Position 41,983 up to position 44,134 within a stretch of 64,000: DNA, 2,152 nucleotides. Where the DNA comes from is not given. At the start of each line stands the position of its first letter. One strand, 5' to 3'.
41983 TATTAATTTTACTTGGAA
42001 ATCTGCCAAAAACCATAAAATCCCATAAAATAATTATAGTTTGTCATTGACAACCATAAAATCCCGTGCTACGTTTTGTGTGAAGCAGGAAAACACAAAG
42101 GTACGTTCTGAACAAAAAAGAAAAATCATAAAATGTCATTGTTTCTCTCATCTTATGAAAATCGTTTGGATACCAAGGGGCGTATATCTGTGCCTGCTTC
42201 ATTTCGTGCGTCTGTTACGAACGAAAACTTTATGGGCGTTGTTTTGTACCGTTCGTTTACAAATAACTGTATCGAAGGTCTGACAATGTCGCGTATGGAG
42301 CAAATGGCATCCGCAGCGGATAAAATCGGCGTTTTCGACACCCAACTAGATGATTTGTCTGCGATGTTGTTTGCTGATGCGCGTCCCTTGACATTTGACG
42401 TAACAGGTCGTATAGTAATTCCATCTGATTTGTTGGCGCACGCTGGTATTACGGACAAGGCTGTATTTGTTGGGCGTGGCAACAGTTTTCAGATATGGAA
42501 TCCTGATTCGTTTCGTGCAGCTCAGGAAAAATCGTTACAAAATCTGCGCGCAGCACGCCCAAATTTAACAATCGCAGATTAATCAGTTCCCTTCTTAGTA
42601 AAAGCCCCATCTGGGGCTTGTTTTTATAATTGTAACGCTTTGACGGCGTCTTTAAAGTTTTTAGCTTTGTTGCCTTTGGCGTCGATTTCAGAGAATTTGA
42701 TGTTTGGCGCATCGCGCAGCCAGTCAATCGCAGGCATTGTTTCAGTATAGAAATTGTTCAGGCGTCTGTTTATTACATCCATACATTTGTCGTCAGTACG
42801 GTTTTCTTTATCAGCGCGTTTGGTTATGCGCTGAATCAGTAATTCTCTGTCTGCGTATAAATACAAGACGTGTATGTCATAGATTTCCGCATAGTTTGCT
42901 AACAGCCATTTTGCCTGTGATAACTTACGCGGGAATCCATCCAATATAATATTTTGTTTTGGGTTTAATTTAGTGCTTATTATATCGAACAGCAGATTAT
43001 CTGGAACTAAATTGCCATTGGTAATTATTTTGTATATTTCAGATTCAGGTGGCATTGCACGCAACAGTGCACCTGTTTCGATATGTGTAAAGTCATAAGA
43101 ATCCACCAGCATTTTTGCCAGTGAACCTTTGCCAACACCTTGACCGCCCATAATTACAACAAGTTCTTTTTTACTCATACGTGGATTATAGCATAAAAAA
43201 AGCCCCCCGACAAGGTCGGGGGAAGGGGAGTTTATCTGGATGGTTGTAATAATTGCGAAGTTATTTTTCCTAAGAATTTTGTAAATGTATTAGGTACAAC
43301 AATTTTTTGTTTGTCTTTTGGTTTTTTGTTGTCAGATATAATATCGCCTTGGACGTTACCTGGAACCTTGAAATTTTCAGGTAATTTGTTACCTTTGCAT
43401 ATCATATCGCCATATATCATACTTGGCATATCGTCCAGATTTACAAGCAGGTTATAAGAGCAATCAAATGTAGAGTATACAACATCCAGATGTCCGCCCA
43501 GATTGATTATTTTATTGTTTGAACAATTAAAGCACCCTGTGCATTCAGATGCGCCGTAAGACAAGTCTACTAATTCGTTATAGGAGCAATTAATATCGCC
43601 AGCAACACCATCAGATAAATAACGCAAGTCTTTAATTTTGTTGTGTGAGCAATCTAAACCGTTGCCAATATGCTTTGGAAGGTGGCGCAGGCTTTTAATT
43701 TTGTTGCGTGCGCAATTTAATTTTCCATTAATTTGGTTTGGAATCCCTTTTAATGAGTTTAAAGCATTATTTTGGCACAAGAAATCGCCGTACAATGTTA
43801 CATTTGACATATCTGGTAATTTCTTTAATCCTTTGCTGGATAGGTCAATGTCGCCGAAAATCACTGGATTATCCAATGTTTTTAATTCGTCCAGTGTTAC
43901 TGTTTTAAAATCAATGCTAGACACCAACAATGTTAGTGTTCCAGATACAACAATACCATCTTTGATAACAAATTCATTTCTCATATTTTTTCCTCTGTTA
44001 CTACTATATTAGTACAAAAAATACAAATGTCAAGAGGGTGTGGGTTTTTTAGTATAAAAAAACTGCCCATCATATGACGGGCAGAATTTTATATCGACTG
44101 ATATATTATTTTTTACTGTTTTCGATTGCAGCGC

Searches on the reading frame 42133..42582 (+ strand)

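Call 13: search_protein_families(library=pfam, proteins=[window:42133-42582:+], max_evalue=0.01)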
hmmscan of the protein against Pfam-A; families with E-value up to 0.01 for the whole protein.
window:42133-42582:+ (149 aa): 1 family
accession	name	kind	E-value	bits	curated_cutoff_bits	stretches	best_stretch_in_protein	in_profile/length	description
PF02381.23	MraZ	-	2.3e-19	69.5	23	2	79-136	1-58/72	MraZ protein, putative antitoxin-like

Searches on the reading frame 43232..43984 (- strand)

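Call 13: search_protein_families(library=pfam, proteins=[window:43232-43984:-], max_evalue=0.01)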
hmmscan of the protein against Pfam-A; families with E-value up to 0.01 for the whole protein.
window:43232-43984:- (250 aa): 0 families

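Call 70: search_protein_families(library=ncbifam, proteins=[window:43232-43984:-], max_evalue=0.01)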
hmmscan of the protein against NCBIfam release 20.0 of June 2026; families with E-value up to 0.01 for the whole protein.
window:43232-43984:- (250 aa): 1 family
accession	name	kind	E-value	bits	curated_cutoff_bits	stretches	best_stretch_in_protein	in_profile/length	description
NF033187.0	internalin_J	exception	5.6e-08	31.5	1700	1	58-184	173-300/846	class 1 internalin InlJ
